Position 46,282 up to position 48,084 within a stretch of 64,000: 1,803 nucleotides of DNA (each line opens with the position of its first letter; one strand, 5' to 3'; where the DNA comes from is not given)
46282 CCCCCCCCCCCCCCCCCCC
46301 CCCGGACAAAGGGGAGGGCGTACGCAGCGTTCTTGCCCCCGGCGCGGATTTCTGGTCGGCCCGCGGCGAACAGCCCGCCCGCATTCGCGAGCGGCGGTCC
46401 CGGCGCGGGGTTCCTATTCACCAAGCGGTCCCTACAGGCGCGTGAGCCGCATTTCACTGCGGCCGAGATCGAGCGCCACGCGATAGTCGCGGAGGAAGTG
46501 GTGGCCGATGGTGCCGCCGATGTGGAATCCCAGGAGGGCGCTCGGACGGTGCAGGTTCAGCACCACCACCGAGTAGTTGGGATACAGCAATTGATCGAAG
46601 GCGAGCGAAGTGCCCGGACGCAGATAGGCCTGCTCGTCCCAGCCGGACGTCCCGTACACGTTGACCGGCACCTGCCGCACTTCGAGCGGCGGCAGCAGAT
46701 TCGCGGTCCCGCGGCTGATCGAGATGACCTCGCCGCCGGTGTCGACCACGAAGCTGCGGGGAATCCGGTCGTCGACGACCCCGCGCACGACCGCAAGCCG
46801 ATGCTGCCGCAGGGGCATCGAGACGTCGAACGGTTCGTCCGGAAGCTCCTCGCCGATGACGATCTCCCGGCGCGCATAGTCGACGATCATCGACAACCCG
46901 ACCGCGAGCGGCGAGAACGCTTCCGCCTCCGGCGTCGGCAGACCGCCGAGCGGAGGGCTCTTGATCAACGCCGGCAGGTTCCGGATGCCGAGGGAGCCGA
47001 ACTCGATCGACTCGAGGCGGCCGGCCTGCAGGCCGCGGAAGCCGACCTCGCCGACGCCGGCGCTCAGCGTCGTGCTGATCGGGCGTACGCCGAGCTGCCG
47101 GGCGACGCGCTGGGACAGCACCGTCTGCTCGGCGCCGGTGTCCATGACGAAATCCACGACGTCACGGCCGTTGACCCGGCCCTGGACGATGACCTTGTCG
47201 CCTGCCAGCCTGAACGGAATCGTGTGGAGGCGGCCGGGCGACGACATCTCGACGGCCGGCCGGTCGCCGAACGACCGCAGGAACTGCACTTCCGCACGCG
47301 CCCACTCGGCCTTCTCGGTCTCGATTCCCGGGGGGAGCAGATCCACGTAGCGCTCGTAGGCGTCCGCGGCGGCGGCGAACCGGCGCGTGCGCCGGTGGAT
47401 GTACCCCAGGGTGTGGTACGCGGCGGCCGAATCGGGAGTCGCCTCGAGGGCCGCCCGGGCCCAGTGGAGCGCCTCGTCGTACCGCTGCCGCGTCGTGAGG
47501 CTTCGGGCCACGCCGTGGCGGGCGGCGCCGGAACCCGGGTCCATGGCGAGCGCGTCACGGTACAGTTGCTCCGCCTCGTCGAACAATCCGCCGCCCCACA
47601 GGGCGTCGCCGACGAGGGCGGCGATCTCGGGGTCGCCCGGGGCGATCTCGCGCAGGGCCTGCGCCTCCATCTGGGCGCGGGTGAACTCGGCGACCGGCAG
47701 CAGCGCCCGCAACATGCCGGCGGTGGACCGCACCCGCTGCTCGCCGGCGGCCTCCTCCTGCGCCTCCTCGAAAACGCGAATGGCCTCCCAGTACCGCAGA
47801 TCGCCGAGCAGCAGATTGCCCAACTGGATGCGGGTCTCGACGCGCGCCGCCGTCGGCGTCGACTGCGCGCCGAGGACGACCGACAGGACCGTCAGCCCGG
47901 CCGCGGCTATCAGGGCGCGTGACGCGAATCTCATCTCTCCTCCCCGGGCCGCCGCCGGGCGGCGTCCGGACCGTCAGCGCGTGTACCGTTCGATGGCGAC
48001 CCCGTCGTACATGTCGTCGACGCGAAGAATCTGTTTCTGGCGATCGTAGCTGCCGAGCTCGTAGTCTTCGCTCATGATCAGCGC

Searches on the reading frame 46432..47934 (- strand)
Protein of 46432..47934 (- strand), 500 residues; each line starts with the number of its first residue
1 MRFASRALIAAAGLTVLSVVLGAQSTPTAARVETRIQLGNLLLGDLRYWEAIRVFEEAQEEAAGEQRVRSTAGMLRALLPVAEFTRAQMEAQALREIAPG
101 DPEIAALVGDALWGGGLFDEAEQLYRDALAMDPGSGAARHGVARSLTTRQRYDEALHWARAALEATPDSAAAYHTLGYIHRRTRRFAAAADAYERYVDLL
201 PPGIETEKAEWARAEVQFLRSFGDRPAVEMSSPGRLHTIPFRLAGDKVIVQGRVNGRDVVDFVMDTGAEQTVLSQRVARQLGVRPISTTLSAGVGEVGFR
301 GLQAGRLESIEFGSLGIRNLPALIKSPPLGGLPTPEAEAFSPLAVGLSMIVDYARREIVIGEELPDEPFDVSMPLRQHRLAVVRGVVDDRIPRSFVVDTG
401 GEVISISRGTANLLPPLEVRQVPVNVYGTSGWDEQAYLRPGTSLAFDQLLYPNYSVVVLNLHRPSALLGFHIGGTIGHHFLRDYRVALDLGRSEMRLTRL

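Call 8: search_protein_families(library=pfam, proteins=[window:46432-47934:-])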
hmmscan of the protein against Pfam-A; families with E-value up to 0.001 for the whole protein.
window:46432-47934:- (500 aa): 14 families
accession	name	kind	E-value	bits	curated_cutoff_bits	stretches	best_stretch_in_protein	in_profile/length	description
PF13650.11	Asp_protease_2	-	9.4e-17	61.9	24.3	1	250-325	1-76/90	Aspartyl protease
PF13975.11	gag-asp_proteas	-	1.9e-16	60.8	28.2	1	250-326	1-77/92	gag-polyprotein putative aspartyl protease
PF07719.23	TPR_2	-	3.6e-12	45.8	27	0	170-201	1-32/34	Tetratricopeptide repeat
PF13424.12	TPR_12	-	1.8e-10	41.3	30.1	1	137-200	4-75/77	Tetratricopeptide repeat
PF13432.12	TPR_16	-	1.9e-10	41.4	32.7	1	143-202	4-63/65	Tetratricopeptide repeat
PF14559.12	TPR_19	-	7.2e-10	39.5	25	1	116-176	5-64/68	Tetratricopeptide repeat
PF00515.34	TPR_1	-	6.3e-09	35.7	27.8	0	170-200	1-31/34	Tetratricopeptide repeat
PF13428.12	TPR_14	-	1.2e-08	35.2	23.5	0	103-144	2-43/44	Tetratricopeptide repeat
PF13181.12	TPR_8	-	2.4e-08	33.9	25.7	0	170-199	1-30/34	Tetratricopeptide repeat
PF13374.12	TPR_10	-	1.2e-06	28.7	27.5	0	137-164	3-30/42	Tetratricopeptide repeat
PF13431.12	TPR_17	-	4.3e-06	27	24.4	0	160-189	3-32/34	Tetratricopeptide repeat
PF13414.12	TPR_11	-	9.9e-05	22.4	26.8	0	146-180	4-38/42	TPR repeat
PF13176.12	TPR_7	-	0.00018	21.8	27.9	0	115-135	12-34/36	Tetratricopeptide repeat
PF12895.13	ANAPC3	-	0.00041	21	27.2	0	150-198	3-50/82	Anaphase-promoting complex, cyclosome, subunit 3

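Call 11: find_encoding_contigs(protein=window:46432-47934:-, flank=10000, max_places=10)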
Protein window:46432-47934:- (500 aa): 8 contigs read that carry it; 7 places shown.
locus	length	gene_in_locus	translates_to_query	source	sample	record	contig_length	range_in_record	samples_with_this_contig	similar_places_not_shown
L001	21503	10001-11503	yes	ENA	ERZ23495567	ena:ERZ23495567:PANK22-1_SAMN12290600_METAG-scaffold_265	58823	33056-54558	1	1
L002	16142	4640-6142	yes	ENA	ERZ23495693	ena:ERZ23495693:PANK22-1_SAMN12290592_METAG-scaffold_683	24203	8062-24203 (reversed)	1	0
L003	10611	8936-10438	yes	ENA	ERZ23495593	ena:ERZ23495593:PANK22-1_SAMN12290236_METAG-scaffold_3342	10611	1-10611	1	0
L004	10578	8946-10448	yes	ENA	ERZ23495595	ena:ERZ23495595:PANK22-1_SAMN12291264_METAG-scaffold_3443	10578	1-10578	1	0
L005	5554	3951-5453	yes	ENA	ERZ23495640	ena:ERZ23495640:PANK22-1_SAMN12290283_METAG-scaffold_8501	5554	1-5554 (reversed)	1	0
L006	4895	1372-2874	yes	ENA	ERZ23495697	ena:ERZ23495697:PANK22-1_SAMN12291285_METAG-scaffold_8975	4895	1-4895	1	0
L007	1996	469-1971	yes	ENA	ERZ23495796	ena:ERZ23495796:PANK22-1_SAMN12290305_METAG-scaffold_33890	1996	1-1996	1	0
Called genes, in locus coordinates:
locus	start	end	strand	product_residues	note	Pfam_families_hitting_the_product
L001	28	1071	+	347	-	PF00890:FAD_binding_2 (weak), PF01134:GIDA (faint), PF01266:DAO (faint), PF03486:HI0933_like (faint), PF07992:Pyr_redox_2, PF13738:Pyr_redox_3, PF13434:Lys_Orn_oxgnase, PF00070:Pyr_redox (weak), +2 more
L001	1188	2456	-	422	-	PF27098:Rv0959_3rd, PF13519:VWA_2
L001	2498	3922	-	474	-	-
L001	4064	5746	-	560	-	PF03571:Peptidase_M49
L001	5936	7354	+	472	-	PF01134:GIDA (weak), PF01262:AlaDh_PNT_C (faint), PF03486:HI0933_like (faint), PF07992:Pyr_redox_2, PF12831:FAD_oxidored, PF13450:NAD_binding_8 (weak), PF00070:Pyr_redox, PF02852:Pyr_redox_dim, +2 more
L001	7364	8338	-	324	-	PF04055:Radical_SAM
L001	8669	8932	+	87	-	PF13237:Fer4_10 (weak), PF14697:Fer4_21 (faint), PF12800:Fer4_4 (faint), PF12838:Fer4_7, PF13187:Fer4_9 (weak), PF25160:LdpA_Fe-S-bd (weak), PF12797:Fer4_2 (weak), PF00037:Fer4, +1 more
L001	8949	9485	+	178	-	PF01058:Oxidored_q6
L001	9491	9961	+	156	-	PF13183:Fer4_8 (faint), PF13187:Fer4_9 (faint), PF13534:Fer4_17 (faint), PF13237:Fer4_10 (weak), PF14697:Fer4_21 (faint), PF12838:Fer4_7, PF00037:Fer4 (weak)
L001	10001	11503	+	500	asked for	PF00515:TPR_1 (faint), PF07719:TPR_2 (faint), PF13181:TPR_8 (faint), PF13424:TPR_12 (faint), PF14559:TPR_19, PF13432:TPR_16 (weak), PF13650:Asp_protease_2, PF13975:gag-asp_proteas, +3 more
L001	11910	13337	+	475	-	PF02397:Bac_transf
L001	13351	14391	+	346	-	PF01073:3Beta_HSD, PF01370:Epimerase, PF02719:Polysacc_synt_2, PF04321:RmlD_sub_bind, PF16363:GDP_Man_Dehyd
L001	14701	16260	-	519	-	PF02776:TPP_enzyme_N, PF00205:TPP_enzyme_M, PF02775:TPP_enzyme_C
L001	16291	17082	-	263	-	PF02698:DUF218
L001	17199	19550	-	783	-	PF00535:Glycos_transf_2, PF13506:Glyco_transf_21 (weak), PF13641:Glyco_tranf_2_3, PF13439:Glyco_transf_4, PF13579:Glyco_trans_4_4, PF00534:Glycos_transf_1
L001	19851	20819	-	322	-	PF01073:3Beta_HSD, PF01370:Epimerase, PF13460:NAD_binding_10 (weak), PF16363:GDP_Man_Dehyd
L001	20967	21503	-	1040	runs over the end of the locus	PF26550:Tricorn_2nd, PF07676:PD40 (faint), PF14583:Pectate_lyase22 (faint), PF26549:Tricorn_N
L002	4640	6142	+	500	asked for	PF00515:TPR_1 (faint), PF07719:TPR_2 (faint), PF13181:TPR_8 (faint), PF13424:TPR_12 (faint), PF14559:TPR_19, PF13432:TPR_16 (weak), PF13650:Asp_protease_2, PF13975:gag-asp_proteas, +3 more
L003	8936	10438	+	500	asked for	PF00515:TPR_1 (faint), PF07719:TPR_2 (faint), PF13181:TPR_8 (faint), PF13424:TPR_12 (faint), PF14559:TPR_19, PF13432:TPR_16 (weak), PF13650:Asp_protease_2, PF13975:gag-asp_proteas, +3 more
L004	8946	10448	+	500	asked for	PF00515:TPR_1 (faint), PF07719:TPR_2 (faint), PF13181:TPR_8 (faint), PF13424:TPR_12 (faint), PF14559:TPR_19, PF13432:TPR_16 (weak), PF13650:Asp_protease_2, PF13975:gag-asp_proteas, +3 more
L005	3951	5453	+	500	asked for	PF00515:TPR_1 (faint), PF07719:TPR_2 (faint), PF13181:TPR_8 (faint), PF13424:TPR_12 (faint), PF14559:TPR_19, PF13432:TPR_16 (weak), PF13650:Asp_protease_2, PF13975:gag-asp_proteas, +3 more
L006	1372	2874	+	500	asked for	PF00515:TPR_1 (faint), PF07719:TPR_2 (faint), PF13181:TPR_8 (faint), PF13424:TPR_12 (faint), PF14559:TPR_19, PF13432:TPR_16 (weak), PF13650:Asp_protease_2, PF13975:gag-asp_proteas, +3 more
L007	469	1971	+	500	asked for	PF00515:TPR_1 (faint), PF07719:TPR_2 (faint), PF13181:TPR_8 (faint), PF13424:TPR_12 (faint), PF14559:TPR_19, PF13432:TPR_16 (weak), PF13650:Asp_protease_2, PF13975:gag-asp_proteas, +3 more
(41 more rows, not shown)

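Call 31: find_related_loci(query=window:46432-47934:-, collection=metagenome_contigs, flank=10000)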
Query window:46432-47934:- (500 aa) in metagenome_contigs; peptide patterns used: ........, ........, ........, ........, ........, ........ (x = any residue, [..] = any of these).
223 stretches matched a pattern; 23 encode a relative of the query (tblastn E <= 1e-3); 23 distinct loci.
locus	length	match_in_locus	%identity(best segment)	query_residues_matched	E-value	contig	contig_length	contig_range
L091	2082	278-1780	75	1-500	0e+0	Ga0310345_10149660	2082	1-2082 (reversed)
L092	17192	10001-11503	71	1-500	0e+0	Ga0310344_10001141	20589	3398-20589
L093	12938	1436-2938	71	1-500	0e+0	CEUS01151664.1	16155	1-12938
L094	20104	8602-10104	66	1-500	0e+0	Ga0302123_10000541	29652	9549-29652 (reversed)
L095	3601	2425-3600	82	1-392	0e+0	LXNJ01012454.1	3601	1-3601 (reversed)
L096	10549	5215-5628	28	47-201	2e-8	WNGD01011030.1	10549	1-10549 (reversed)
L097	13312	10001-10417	27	47-201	2e-8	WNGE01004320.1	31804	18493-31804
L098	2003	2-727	29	32-203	4e-8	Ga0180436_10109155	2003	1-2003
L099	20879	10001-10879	29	83-205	2e-7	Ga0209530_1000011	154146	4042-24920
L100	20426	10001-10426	27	47-201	4e-7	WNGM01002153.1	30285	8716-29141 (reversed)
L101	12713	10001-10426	27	47-201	4e-7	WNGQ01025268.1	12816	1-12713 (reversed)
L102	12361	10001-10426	27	47-201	4e-7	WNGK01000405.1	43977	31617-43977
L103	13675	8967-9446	28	31-185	5e-7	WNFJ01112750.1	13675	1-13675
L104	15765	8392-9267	30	83-204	3e-6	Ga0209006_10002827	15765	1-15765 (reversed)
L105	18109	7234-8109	27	83-204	3e-6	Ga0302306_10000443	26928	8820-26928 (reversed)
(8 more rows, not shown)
